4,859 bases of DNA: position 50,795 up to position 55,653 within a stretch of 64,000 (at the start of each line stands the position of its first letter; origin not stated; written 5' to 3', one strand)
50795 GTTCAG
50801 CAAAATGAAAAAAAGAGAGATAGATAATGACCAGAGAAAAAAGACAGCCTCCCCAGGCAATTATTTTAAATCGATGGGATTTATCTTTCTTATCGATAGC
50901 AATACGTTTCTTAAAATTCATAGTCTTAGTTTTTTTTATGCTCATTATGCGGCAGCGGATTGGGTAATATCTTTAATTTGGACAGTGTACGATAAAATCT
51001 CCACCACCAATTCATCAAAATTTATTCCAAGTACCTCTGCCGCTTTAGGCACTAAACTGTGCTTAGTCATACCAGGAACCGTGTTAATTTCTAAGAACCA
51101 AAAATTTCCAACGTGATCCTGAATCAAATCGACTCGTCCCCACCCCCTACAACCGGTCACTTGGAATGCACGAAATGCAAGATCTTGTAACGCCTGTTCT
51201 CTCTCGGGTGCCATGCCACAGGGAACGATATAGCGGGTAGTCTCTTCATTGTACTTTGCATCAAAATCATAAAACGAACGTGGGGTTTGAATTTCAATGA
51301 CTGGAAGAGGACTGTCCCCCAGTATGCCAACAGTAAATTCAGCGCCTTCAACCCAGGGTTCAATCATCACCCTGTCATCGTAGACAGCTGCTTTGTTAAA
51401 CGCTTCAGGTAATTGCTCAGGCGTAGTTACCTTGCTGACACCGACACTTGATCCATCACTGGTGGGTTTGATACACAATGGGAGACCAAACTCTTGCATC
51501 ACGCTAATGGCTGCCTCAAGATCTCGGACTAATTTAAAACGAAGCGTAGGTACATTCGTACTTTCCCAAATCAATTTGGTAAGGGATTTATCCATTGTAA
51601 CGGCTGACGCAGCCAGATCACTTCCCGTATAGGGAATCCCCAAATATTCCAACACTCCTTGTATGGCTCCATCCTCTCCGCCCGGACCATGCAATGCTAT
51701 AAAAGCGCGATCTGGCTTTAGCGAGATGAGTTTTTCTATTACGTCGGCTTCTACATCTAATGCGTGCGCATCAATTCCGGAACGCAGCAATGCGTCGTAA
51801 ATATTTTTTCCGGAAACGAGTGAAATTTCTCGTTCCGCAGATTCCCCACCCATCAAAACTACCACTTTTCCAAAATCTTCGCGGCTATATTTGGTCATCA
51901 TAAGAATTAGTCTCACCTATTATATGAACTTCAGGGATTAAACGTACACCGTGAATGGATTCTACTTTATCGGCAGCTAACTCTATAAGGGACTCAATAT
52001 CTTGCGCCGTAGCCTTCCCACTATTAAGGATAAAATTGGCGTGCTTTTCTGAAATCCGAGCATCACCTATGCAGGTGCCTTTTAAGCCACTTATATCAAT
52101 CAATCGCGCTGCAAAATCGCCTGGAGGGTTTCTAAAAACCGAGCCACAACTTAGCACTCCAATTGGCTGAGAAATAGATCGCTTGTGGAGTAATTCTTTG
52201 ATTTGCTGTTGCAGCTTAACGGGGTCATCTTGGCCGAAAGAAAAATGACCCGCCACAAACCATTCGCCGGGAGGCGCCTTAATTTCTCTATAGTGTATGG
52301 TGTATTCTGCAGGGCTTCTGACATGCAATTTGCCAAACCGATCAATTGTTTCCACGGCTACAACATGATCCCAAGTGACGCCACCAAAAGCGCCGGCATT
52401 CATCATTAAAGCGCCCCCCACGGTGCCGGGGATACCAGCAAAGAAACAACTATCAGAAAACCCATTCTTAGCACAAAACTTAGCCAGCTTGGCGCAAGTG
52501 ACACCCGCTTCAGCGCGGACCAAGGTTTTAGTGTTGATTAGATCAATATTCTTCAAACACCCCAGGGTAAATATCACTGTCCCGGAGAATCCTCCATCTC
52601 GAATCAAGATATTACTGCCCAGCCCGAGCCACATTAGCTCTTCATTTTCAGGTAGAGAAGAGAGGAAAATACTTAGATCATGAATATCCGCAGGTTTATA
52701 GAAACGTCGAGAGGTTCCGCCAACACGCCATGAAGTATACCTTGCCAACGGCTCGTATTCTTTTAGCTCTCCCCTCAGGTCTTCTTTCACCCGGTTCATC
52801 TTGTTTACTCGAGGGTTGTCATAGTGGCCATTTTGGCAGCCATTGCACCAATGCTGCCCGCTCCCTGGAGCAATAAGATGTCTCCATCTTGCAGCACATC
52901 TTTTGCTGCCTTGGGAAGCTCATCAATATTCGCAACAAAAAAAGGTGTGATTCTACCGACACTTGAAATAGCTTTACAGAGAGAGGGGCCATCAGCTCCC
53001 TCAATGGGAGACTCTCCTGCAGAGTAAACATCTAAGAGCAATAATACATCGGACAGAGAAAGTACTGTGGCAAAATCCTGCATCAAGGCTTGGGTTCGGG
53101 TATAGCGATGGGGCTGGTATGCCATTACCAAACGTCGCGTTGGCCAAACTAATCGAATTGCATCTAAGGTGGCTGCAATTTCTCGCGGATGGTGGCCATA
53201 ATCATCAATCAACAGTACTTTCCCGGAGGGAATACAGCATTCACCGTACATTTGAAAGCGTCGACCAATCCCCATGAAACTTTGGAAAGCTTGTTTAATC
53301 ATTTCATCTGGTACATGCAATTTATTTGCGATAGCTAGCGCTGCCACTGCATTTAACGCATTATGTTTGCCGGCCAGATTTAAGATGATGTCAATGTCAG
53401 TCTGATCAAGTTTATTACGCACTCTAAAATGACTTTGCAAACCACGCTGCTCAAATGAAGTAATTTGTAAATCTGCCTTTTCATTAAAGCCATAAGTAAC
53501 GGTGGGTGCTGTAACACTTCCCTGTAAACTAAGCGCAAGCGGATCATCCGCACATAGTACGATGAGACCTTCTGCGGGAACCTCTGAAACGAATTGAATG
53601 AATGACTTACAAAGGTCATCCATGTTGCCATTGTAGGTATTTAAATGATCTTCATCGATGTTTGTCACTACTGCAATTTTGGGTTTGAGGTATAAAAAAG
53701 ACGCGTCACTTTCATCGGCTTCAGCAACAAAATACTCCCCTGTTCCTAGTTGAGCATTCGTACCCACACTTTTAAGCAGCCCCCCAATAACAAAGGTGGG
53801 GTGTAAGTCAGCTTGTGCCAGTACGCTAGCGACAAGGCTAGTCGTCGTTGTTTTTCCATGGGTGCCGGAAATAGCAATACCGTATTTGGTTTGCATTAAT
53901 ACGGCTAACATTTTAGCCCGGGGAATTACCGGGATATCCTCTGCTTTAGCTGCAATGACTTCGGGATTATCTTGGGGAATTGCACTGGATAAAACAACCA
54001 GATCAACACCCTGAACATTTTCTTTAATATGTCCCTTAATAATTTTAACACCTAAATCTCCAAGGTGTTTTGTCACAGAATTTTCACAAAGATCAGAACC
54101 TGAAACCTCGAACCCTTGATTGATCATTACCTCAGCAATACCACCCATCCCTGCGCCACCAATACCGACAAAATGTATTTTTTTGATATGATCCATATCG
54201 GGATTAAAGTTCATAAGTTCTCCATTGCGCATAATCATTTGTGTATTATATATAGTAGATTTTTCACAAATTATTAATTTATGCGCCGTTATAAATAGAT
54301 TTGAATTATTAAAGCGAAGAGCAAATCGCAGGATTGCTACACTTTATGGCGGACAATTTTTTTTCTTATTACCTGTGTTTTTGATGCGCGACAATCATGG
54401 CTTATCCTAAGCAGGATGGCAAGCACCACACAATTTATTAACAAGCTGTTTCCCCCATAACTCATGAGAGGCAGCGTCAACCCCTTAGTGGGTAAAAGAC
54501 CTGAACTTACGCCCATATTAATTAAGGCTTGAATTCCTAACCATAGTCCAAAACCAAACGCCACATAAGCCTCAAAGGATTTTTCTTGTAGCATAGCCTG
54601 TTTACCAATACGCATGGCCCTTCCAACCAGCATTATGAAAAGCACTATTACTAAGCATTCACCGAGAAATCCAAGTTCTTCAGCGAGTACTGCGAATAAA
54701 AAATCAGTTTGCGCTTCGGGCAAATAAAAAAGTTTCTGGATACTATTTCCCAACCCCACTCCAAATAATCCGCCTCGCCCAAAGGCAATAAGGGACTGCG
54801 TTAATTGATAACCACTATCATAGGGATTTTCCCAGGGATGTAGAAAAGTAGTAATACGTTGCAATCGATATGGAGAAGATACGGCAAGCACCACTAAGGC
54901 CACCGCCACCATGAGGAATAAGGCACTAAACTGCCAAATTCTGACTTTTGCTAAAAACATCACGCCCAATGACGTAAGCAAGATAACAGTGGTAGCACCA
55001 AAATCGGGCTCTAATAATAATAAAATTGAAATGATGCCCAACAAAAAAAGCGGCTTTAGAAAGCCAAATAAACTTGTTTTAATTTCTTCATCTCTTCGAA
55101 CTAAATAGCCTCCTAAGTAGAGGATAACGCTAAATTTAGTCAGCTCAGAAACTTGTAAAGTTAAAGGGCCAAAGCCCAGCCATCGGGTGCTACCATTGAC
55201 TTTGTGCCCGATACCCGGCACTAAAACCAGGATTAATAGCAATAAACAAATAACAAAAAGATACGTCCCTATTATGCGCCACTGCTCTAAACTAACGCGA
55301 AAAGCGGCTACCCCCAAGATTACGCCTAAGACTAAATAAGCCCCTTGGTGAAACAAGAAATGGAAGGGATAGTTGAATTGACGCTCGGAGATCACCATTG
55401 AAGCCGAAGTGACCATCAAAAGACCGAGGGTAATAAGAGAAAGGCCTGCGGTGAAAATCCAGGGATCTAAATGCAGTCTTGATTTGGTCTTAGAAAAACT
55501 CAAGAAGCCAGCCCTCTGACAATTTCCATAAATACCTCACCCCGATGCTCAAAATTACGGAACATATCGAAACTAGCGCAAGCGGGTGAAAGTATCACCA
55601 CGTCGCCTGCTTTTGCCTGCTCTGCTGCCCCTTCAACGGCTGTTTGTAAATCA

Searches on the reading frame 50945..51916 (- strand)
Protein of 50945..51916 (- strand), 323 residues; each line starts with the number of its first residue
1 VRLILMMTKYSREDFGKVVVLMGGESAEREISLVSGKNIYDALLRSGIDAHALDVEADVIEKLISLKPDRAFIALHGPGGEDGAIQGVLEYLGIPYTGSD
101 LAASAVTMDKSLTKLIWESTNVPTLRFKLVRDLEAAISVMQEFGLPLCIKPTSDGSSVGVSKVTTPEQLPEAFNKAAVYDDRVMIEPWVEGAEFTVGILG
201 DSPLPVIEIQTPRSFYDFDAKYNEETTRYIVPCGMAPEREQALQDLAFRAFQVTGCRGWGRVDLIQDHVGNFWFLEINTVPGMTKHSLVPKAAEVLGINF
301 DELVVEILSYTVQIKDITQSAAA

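Call 57: search_protein_families(library=pfam, proteins=[window:50945-51916:-], max_evalue=0.00001)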
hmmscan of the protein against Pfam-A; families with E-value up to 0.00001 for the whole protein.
window:50945-51916:- (323 aa): 5 families
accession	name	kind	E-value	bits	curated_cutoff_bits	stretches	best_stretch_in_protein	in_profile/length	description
PF07478.18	Dala_Dala_lig_C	-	1.2e-54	185.3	24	1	134-308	26-203/204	D-ala D-ala ligase C-terminus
PF01820.27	Dala_Dala_lig_N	-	1.9e-20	74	34.6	2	67-99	89-121/121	D-ala D-ala ligase N-terminus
PF13535.11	ATP-grasp_4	-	4.1e-07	30.2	27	1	144-257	2-127/160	ATP-grasp domain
PF02786.22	CPSase_L_D2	-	2.5e-06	27.6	19.8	1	109-279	1-178/211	Carbamoyl-phosphate synthase L chain, ATP binding domain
PF02222.28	ATP-grasp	-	6.2e-06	26.4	27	1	118-253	4-136/179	ATP-grasp domain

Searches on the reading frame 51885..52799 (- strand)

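Call 57: search_protein_families(library=pfam, proteins=[window:51885-52799:-], max_evalue=0.00001)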
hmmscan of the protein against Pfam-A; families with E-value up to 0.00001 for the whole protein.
window:51885-52799:- (304 aa): 2 families
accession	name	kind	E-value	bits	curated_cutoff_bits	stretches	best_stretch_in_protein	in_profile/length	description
PF02873.21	MurB_C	-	5.1e-30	104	27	1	196-294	2-99/99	UDP-N-acetylenolpyruvoylglucosamine reductase, C-terminal domain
PF01565.28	FAD_binding_4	-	1e-15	58.1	26.4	1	35-159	6-136/139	FAD binding domain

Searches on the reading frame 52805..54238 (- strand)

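Call 57: search_protein_families(library=pfam, proteins=[window:52805-54238:-], max_evalue=0.00001)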
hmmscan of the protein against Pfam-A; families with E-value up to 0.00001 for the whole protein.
window:52805-54238:- (477 aa): 3 families
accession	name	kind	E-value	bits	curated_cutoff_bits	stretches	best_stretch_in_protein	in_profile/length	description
PF08245.18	Mur_ligase_M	-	4.7e-30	105.5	24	1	123-304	1-200/200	Mur ligase middle domain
PF01225.30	Mur_ligase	-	7.8e-28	97.1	21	1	20-119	1-95/95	Mur ligase family, catalytic domain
PF02875.26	Mur_ligase_C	-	9.1e-17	62.5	28.4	1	326-461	1-127/127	Mur ligase, glutamate ligase domain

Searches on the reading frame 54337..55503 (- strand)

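Call 57: search_protein_families(library=pfam, proteins=[window:54337-55503:-], max_evalue=0.00001)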
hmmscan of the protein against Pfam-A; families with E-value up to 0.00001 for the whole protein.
window:54337-55503:- (388 aa): 1 family
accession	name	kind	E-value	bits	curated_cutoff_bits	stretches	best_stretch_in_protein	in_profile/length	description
PF01098.24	FTSW_RODA_SPOVE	-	5.5e-108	361.6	26.4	1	19-370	7-353/356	Cell cycle protein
